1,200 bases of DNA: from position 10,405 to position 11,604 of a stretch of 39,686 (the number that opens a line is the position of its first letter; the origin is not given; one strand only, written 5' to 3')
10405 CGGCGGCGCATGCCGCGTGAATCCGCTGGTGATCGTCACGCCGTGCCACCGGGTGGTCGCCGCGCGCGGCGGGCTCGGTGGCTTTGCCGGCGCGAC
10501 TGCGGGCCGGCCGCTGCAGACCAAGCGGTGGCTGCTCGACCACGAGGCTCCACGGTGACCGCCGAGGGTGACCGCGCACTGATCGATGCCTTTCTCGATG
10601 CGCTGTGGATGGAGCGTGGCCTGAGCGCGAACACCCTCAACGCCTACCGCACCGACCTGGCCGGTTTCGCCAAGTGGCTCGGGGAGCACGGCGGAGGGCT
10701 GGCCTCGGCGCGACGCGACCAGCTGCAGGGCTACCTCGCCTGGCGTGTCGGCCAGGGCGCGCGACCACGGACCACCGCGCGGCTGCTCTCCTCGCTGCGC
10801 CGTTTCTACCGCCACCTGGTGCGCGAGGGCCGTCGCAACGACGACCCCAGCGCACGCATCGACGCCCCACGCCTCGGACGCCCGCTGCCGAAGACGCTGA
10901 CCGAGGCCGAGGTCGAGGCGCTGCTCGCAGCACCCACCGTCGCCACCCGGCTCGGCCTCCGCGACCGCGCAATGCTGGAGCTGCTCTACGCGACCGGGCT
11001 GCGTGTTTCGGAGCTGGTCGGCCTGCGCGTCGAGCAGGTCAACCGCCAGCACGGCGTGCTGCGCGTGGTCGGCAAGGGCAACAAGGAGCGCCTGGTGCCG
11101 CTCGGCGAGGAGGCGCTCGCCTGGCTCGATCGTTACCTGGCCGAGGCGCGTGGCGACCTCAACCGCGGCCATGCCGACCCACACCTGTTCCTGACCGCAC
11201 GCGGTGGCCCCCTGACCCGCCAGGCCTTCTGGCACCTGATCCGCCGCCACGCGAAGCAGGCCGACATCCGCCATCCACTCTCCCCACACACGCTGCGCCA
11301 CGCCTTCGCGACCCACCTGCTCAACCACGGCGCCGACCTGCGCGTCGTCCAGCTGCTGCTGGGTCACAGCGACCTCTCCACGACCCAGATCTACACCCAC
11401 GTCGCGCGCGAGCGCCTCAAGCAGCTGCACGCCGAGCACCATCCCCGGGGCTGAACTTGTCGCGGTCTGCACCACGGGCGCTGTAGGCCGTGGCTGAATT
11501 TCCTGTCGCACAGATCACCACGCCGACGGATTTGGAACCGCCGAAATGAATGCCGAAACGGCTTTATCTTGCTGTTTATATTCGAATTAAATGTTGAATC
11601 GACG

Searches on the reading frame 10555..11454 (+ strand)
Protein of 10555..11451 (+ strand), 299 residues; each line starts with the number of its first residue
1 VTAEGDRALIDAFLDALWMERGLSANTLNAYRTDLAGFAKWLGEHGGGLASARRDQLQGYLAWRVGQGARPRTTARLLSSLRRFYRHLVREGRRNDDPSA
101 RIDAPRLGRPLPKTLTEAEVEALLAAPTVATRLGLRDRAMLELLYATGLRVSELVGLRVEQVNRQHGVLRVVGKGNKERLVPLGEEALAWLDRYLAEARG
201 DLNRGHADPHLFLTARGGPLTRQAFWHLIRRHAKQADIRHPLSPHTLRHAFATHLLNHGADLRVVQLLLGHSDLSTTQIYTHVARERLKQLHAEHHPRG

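Call 11: find_related_loci(query=window:10555-11451:+, collection=genome_contigs, flank=3000)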
Query seq(299 aa) (299 aa) in genome_contigs; peptide patterns used: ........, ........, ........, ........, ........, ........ (x = any residue, [..] = any of these).
600 stretches matched a pattern (row limit reached: there are more); 595 encode a relative of the query (tblastn E <= 1e-3); the best 80 are kept; 80 distinct loci.
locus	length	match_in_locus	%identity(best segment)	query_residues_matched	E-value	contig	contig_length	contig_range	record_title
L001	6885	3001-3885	73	6-299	1e-134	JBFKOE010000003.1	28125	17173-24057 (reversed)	MAG: Gammaproteobacteria bacterium isolate Mix_sand22.2022.08.G.12 k141_1103471_length_28125_cov_13.3635, whole genome s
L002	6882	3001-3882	67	6-299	2e-128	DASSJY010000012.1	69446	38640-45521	MAG TPA_asm: Gammaproteobacteria bacterium isolate SMAG_U1127 k141_974784, whole genome shotgun sequence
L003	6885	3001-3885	70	6-299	4e-128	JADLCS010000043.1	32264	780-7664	MAG: Gammaproteobacteria bacterium isolate SJ243 c_000000524331, whole genome shotgun sequence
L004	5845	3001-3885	66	6-299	1e-127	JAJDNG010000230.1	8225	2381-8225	MAG: Gammaproteobacteria bacterium isolate ALJrbin.2 k141_6724580, whole genome shotgun sequence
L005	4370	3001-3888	64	4-299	4e-127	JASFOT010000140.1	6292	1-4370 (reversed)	MAG: Gammaproteobacteria bacterium isolate D0819M12metaG_Bin_189 D0819M12metaG_FD_scaffold_2172_c1, whole genome shotgun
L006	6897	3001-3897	65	2-299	1e-125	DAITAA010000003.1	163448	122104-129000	MAG TPA_asm: Steroidobacteraceae bacterium isolate CTOTU26092 NODE_12_length_163448_cov_10.215395, whole genome shotgun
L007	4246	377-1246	69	10-299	3e-125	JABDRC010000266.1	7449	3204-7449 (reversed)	MAG: Halobacteria archaeon isolate Site_C19 k127_576818, whole genome shotgun sequence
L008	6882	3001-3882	64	6-299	6e-122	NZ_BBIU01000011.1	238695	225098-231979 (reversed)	Pseudomonas parafulva NBRC 16636 = DSM 17004 strain NBRC 16636, whole genome shotgun sequence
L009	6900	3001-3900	66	1-299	4e-121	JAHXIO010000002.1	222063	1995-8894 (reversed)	MAG: Candidatus Thiodiazotropha sp. (ex Monitilora ramsayi) isolate L094_Th1 c_000000000007, whole genome shotgun sequen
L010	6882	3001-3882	64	6-299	1e-120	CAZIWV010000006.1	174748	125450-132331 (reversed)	MAG TPA_asm: uncultured Pseudomonas sp. isolate binchicken_co264_30 genome assembly, contig: NODE_65_length_174748_cov_3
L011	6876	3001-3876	65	7-299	2e-119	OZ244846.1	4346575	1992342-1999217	MAG: Gammaproteobacteria bacterium isolate c4b6e239-c71f-4241-b0b0-6ad111843a63 genome assembly, chromosome: 1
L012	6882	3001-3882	64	6-299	3e-119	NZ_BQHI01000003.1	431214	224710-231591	Pseudomonas sputi strain BML-PP014 sequence003, whole genome shotgun sequence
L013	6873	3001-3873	65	7-299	5e-119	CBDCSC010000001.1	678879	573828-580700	MAG: Gammaproteobacteria bacterium isolate cf513f33-0391-49c8-bdd4-56b301b507bf genome assembly, contig: contig_1, whole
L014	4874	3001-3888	64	4-299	2e-118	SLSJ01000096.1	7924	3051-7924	MAG: Ectothiorhodospiraceae bacterium isolate CSSed165cm_602R1 CSSed16-5cm-39795, whole genome shotgun sequence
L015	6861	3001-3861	66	13-299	2e-118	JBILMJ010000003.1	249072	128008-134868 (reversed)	MAG: Steroidobacteraceae bacterium isolate ME2017-08-18_3300034012_group7_bin80 Rohwer_bin2483_scaffold_6_c1, whole geno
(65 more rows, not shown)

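Call 69: search_protein_families(library=pfam, proteins=[window:10558-11454:+], max_evalue=0.01)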
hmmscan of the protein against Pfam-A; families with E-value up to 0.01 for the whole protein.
window:10558-11454:+ (298 aa): 3 families
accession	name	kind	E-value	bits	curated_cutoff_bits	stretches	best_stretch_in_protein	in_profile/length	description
PF00589.27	Phage_integrase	-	2.2e-53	181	27.1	1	113-285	2-171/172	Phage integrase family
PF02899.23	Phage_int_SAM_1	-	3e-24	85.5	22.3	1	9-91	1-83/83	Phage integrase, N-terminal SAM-like domain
PF13495.12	Phage_int_SAM_4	-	3.4e-06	27.8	27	1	8-89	1-80/85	Phage integrase, N-terminal SAM-like domain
